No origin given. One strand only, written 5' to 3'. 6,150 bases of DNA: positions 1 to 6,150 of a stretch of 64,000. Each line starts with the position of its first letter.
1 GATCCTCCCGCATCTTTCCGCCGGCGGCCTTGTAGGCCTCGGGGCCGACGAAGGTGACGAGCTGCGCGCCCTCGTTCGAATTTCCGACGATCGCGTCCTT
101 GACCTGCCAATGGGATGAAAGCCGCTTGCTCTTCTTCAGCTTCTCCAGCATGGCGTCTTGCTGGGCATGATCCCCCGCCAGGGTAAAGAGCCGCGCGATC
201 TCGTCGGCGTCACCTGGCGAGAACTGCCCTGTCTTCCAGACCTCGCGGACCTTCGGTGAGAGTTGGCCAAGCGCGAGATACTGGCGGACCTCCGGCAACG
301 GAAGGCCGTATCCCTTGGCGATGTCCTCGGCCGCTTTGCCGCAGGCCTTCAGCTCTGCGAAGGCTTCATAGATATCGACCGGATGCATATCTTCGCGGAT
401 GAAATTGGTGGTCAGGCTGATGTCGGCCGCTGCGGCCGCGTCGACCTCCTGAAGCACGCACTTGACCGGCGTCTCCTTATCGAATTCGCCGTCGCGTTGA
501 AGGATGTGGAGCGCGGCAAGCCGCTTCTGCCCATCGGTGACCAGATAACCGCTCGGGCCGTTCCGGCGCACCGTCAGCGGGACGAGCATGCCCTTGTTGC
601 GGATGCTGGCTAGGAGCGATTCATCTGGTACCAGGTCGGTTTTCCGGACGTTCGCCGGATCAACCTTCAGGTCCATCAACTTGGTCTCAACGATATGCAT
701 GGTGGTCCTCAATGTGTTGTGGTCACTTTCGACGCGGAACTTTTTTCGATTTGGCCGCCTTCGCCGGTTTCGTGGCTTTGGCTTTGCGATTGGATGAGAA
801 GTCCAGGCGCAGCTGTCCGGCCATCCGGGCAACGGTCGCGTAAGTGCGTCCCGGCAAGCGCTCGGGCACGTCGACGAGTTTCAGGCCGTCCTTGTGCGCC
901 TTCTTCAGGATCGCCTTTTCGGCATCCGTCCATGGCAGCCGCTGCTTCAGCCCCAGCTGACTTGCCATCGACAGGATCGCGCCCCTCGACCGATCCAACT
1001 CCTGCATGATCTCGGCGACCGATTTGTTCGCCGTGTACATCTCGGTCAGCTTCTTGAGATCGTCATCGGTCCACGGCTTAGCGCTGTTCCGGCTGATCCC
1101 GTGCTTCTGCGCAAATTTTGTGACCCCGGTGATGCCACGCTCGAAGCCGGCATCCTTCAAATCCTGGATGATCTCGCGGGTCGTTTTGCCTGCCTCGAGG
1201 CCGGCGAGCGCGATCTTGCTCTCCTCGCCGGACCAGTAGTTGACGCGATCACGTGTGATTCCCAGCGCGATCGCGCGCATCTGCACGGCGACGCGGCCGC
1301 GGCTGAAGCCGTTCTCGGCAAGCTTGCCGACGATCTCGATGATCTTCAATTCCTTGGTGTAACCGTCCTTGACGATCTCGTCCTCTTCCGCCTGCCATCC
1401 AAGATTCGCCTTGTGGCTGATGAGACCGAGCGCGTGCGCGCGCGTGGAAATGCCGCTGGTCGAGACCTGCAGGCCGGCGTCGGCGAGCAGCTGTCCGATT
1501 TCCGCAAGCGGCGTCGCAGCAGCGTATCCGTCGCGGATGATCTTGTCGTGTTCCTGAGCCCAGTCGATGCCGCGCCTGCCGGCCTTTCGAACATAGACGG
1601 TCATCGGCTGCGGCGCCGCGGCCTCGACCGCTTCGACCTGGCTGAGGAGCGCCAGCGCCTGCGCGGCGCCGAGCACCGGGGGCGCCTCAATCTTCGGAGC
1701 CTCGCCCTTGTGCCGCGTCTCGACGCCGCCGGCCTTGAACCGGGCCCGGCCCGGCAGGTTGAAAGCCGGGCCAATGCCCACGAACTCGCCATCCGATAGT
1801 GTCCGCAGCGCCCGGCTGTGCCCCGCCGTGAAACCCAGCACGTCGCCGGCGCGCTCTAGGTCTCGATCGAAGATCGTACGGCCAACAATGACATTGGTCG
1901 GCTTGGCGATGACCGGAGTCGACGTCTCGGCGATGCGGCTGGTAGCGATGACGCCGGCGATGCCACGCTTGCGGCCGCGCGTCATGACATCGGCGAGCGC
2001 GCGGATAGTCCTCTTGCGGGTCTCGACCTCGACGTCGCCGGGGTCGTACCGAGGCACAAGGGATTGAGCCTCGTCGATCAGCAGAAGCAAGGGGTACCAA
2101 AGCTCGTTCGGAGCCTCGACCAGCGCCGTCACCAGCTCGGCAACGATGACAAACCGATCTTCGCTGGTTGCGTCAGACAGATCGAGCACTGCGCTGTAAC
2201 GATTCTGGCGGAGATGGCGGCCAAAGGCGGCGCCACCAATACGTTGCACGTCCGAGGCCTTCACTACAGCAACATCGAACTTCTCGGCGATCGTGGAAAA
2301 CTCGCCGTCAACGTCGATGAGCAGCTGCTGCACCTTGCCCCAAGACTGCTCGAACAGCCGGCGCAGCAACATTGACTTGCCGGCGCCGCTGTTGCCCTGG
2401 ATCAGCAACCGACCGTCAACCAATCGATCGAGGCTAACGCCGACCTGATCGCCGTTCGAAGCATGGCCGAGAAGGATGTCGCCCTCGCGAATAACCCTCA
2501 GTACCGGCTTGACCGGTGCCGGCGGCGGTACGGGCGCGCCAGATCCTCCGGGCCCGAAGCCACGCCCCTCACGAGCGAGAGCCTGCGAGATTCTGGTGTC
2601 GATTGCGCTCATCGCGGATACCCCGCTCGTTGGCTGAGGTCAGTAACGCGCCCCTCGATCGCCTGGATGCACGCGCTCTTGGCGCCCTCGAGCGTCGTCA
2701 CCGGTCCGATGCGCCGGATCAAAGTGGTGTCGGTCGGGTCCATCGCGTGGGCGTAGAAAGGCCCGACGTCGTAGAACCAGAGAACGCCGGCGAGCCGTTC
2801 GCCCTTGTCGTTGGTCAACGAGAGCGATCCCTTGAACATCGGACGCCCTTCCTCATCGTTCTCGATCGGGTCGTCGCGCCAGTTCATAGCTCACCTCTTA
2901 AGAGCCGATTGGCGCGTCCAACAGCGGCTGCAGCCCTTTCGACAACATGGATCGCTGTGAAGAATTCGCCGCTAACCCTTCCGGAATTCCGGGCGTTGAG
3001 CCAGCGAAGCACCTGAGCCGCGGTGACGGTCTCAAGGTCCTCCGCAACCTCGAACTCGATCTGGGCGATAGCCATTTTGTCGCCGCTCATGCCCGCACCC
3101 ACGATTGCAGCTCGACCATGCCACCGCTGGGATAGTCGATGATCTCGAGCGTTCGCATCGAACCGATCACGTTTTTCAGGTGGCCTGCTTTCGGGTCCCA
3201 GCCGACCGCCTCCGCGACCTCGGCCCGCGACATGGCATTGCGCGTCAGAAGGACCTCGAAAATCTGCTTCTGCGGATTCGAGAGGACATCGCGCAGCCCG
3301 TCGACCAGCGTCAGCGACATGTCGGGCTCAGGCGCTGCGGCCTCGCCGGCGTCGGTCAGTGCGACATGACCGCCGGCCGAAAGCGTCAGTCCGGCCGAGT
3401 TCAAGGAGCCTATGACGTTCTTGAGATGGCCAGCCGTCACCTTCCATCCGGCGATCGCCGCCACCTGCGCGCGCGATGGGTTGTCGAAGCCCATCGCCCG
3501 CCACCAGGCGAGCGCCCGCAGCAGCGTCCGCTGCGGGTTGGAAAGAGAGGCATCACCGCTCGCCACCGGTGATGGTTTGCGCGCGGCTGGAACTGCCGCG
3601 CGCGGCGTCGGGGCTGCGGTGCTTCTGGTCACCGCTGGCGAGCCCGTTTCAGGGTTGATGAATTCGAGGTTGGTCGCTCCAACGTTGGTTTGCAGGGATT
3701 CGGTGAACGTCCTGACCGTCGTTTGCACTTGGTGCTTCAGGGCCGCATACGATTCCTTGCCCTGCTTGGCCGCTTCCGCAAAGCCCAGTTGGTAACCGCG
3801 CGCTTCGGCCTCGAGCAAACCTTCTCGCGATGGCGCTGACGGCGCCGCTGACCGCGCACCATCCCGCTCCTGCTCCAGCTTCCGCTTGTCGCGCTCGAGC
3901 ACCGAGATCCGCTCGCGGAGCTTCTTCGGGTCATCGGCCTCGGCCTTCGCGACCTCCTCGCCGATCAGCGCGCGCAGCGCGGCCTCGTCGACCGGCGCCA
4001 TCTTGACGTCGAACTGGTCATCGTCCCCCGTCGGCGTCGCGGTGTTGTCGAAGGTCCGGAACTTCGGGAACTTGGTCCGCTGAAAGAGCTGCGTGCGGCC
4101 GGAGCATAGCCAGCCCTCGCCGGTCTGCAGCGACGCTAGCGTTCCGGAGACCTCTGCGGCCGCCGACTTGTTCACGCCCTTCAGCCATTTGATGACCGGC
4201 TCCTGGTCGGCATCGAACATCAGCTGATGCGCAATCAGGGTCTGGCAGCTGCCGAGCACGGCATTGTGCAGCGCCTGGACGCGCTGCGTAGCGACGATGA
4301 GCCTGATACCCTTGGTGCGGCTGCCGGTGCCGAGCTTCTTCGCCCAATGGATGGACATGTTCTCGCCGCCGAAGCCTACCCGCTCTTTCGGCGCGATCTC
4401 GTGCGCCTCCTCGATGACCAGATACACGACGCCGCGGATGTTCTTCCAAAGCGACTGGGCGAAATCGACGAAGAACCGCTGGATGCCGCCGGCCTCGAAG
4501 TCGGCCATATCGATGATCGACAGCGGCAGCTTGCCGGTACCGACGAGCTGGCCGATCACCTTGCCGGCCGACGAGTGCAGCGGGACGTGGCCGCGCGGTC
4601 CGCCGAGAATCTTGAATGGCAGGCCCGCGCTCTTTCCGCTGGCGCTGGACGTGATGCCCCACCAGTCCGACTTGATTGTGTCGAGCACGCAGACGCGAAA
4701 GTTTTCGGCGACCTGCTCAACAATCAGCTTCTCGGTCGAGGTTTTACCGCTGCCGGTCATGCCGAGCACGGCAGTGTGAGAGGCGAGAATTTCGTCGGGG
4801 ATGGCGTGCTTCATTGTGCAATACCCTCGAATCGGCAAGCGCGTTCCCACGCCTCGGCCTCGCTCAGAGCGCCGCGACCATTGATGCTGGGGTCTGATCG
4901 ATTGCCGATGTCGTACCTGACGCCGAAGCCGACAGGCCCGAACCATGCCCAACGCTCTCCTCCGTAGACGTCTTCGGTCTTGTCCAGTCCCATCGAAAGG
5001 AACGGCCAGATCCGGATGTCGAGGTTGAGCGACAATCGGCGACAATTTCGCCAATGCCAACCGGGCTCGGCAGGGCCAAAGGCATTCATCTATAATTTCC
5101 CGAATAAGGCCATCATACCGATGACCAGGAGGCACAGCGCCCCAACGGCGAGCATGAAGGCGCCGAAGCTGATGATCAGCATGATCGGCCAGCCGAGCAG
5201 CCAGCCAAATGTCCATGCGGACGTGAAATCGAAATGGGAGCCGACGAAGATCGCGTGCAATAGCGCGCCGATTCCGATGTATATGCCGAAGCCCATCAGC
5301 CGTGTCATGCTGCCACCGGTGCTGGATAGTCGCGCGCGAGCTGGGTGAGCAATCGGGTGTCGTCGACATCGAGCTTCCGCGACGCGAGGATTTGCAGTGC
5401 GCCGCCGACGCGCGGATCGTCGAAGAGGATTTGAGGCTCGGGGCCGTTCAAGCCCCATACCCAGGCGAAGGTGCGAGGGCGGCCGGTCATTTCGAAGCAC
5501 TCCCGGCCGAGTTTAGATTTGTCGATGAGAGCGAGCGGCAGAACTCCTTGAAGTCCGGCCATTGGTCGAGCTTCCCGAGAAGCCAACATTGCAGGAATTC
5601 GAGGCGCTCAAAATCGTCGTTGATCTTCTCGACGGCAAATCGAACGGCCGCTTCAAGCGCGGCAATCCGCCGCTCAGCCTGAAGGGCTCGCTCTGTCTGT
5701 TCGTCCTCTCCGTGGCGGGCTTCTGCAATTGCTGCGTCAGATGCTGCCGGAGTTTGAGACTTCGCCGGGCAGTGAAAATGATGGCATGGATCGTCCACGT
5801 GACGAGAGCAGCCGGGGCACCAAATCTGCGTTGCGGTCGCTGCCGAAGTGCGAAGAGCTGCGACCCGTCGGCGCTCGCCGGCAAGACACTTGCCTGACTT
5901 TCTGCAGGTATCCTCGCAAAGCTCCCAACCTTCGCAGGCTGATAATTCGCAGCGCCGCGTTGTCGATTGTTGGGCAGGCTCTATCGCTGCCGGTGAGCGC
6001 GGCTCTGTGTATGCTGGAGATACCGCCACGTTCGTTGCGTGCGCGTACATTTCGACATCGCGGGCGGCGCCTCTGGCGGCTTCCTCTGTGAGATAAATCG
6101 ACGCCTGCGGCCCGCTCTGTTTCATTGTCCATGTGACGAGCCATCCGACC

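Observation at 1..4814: Two non-identical HerA-like motors, each with a DNA-binding array, coupled to a ParB gene and with no NurA partner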

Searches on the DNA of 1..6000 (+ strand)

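Call 17: search_dna_similar(query=window:1-6000:+, collection=phages, mode=near, max_rows=15)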
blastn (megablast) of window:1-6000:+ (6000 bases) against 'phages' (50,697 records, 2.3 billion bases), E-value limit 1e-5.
No match.
